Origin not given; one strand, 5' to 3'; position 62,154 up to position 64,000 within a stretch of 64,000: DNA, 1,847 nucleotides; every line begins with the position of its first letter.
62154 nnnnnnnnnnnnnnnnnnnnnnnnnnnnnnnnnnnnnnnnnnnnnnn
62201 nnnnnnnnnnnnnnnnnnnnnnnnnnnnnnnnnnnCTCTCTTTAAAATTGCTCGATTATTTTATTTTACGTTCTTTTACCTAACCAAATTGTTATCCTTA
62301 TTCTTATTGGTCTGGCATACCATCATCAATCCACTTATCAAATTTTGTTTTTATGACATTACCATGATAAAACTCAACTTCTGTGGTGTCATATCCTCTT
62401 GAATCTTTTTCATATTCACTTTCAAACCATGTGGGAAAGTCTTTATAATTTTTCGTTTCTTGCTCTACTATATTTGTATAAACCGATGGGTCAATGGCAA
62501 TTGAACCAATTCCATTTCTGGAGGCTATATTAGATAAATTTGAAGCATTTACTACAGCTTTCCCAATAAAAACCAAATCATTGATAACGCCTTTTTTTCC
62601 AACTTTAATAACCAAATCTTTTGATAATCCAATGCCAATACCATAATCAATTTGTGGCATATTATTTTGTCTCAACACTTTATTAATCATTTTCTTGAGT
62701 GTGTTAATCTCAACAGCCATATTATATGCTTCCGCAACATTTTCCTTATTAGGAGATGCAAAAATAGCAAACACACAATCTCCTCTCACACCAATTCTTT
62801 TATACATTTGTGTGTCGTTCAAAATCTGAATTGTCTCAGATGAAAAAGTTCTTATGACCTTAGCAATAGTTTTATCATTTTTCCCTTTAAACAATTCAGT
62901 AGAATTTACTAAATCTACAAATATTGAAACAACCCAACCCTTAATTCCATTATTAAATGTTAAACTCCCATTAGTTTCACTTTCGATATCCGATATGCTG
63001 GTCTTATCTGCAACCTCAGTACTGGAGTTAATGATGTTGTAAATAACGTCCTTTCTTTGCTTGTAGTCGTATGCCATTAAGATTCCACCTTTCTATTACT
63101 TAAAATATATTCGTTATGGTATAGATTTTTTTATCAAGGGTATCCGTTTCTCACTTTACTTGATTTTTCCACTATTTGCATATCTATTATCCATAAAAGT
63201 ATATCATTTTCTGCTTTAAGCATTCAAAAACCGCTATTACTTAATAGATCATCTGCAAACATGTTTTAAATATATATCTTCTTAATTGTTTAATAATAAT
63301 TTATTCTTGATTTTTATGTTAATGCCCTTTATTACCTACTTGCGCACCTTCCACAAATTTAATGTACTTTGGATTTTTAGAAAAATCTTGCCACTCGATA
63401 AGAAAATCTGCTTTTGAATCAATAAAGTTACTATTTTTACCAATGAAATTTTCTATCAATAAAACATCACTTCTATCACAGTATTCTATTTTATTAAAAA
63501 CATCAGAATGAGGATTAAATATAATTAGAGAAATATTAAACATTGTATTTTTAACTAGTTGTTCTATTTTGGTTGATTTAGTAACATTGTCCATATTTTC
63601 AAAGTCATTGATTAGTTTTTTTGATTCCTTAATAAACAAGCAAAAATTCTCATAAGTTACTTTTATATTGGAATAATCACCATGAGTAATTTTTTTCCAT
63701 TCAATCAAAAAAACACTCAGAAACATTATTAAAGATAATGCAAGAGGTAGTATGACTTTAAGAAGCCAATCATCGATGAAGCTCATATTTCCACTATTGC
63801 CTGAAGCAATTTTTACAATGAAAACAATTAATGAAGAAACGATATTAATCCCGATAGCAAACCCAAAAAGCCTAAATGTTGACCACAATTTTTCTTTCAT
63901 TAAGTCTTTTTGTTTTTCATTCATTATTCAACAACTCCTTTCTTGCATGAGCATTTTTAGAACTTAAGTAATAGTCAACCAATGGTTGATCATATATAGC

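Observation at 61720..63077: Two-gene Pycsar-type anti-phage cassette (nucleotide cyclase plus TM effector)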

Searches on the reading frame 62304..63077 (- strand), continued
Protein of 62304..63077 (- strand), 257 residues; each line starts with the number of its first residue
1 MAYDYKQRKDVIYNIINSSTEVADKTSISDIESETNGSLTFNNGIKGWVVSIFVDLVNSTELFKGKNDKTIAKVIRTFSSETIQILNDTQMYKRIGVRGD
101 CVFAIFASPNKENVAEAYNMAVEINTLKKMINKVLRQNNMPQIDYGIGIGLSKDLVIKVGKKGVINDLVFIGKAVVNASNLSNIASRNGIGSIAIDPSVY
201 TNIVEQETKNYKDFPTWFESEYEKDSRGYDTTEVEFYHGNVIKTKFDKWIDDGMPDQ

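Call 76: find_related_loci(query=A1, collection=viral_contigs, flank=6000)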
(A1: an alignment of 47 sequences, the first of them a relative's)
Query A1 (257 aa) in viral_contigs; peptide patterns used: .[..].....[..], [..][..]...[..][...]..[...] (x = any residue, [..] = any of these).
73 stretches matched a pattern; 8 encode a relative of the query (tblastn E <= 1e-3); 8 distinct loci.
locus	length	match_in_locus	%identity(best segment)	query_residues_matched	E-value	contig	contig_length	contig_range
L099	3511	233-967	40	3-256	4e-55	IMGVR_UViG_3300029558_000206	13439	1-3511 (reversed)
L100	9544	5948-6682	39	3-256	4e-50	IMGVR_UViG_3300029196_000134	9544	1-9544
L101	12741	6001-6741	38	1-257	1e-49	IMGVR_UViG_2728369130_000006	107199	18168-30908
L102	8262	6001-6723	38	1-254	8e-50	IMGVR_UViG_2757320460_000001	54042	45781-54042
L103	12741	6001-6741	38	1-257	4e-47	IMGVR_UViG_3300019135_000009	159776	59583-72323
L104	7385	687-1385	27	2-250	5e-28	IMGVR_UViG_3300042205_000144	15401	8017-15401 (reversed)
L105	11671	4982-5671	28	1-249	1e-25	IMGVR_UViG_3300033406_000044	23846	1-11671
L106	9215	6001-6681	33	3-249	2e-24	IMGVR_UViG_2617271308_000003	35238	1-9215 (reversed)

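Call 80: search_protein_families(library=padloc, proteins=[L001:8661-9161:+], max_evalue=0.001)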
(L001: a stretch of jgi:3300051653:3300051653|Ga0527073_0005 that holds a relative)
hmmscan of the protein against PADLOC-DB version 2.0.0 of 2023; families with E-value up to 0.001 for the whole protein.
L001:8661-9161:+ (166 aa): 0 families

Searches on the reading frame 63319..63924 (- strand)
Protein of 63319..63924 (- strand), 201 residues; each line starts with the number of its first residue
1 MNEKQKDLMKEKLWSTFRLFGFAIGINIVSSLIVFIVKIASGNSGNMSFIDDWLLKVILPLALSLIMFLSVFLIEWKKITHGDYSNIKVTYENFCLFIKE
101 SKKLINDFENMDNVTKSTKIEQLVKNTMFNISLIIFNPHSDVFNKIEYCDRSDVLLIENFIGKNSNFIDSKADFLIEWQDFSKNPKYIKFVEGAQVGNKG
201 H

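Call 3: search_protein_families(library=pfam, proteins=[window:63319-63924:-], max_evalue=1)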
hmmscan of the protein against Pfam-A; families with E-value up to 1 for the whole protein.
window:63319-63924:- (201 aa): 2 families
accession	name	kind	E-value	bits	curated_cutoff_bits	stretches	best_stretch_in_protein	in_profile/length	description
PF24400.1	DUF7544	-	0.028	14.1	27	1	9-70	108-165/302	Family of unknown function (DUF7544)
PF00041.27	fn3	-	0.18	12.5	25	1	72-137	16-70/84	Fibronectin type III domain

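Call 4: search_protein_families(library=padloc, proteins=[window:63319-63924:-], max_evalue=1)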
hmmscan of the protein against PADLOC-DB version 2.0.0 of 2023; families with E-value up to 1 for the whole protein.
window:63319-63924:- (201 aa): 0 families

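Call 5: search_protein_families(library=ncbifam, proteins=[window:63319-63924:-], max_evalue=1)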
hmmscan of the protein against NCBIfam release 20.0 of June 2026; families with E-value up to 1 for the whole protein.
window:63319-63924:- (201 aa): 0 families

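Call 69: search_protein_families(library=phrogs, proteins=[window:63319-63924:-], max_evalue=0.01)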
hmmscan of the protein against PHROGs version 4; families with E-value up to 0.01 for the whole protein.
window:63319-63924:- (201 aa): 1 family
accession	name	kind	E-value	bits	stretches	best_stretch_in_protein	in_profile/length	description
phrog_15878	-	unknown function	0.0014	19.3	1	29-125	21-116/176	-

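Call 85: find_encoding_contigs(protein=window:63319-63924:-, flank=5000, max_places=10)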
Protein window:63319-63924:- (201 aa): 9 contigs read that carry it; 7 places shown.
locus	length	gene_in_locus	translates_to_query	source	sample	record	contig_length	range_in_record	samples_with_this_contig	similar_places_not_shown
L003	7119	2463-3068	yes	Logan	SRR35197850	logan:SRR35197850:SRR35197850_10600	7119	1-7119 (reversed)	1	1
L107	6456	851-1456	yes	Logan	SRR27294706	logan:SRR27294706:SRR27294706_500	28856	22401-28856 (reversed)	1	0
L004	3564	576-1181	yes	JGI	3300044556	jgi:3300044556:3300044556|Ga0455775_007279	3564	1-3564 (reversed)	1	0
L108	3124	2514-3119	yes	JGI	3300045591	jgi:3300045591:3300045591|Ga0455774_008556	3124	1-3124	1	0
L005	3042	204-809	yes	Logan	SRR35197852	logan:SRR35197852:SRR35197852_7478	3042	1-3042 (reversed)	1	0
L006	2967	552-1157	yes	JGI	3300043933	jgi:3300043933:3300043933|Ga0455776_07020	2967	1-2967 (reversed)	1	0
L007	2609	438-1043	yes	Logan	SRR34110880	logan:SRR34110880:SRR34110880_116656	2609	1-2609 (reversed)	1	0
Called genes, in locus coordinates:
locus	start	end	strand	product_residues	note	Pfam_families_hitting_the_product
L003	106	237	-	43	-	-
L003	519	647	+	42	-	-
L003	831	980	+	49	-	-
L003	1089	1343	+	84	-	-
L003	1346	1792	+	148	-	-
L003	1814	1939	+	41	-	-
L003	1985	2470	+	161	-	-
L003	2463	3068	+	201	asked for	-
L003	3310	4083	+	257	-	-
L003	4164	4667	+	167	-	PF18967:PycTM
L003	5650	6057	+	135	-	-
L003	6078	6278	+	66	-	-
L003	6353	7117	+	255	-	?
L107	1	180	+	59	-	?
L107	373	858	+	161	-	-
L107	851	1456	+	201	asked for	-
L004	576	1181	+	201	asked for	-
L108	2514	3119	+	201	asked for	-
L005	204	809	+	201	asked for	-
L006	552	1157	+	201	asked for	-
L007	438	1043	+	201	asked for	-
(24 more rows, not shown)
